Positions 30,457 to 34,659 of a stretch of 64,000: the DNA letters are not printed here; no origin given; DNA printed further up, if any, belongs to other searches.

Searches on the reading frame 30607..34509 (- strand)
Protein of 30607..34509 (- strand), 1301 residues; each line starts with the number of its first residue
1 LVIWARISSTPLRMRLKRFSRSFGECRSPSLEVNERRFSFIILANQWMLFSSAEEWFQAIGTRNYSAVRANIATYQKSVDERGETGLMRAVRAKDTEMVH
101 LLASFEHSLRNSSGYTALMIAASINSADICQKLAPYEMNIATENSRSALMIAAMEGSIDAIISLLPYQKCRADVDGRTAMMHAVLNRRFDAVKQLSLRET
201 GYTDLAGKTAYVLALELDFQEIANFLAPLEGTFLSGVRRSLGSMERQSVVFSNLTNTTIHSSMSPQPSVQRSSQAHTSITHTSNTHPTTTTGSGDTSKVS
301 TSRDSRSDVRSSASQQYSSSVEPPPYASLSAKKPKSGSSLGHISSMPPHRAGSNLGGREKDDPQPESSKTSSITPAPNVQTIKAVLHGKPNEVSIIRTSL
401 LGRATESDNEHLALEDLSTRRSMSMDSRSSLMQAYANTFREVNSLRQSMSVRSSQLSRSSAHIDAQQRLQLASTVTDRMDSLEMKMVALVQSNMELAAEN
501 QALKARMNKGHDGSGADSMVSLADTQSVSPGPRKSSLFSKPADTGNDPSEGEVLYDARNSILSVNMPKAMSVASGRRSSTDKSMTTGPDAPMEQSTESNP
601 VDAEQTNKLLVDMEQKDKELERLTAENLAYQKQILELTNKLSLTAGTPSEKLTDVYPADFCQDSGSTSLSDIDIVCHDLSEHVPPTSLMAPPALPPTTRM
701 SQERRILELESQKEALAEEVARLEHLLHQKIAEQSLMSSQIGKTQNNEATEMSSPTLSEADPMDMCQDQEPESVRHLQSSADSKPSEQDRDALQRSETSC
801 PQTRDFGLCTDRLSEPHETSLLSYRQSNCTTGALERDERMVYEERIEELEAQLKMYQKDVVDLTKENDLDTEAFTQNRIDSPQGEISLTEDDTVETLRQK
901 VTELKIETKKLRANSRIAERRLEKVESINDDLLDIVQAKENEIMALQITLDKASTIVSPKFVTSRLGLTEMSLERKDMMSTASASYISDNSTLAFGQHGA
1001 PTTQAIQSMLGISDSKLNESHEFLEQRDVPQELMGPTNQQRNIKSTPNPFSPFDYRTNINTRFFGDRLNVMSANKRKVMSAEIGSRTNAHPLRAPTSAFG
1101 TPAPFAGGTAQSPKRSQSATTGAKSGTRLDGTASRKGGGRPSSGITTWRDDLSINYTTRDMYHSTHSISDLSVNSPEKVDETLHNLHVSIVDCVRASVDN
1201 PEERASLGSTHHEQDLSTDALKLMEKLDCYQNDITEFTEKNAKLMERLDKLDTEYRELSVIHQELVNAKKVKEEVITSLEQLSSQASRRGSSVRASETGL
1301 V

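Call 59: search_protein_families(library=pfam, proteins=[window:30607-34509:-], max_evalue=0.00001)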
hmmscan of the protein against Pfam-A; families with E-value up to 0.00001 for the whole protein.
window:30607-34509:- (1301 aa): 4 families
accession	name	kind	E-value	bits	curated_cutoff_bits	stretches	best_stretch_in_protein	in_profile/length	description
PF12796.13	Ank_2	-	3.4e-26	92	27.3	3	121-196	4-80/90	Ankyrin repeats (3 copies)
PF13606.12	Ank_3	-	1.1e-09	38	22.3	0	175-195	1-21/30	Ankyrin repeat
PF13637.12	Ank_4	-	8.3e-09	35.9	22.7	0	88-133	2-49/50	Ankyrin repeats (many copies)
PF00023.36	Ank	-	7.3e-08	32.7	21.1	0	114-133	2-21/33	Ankyrin repeat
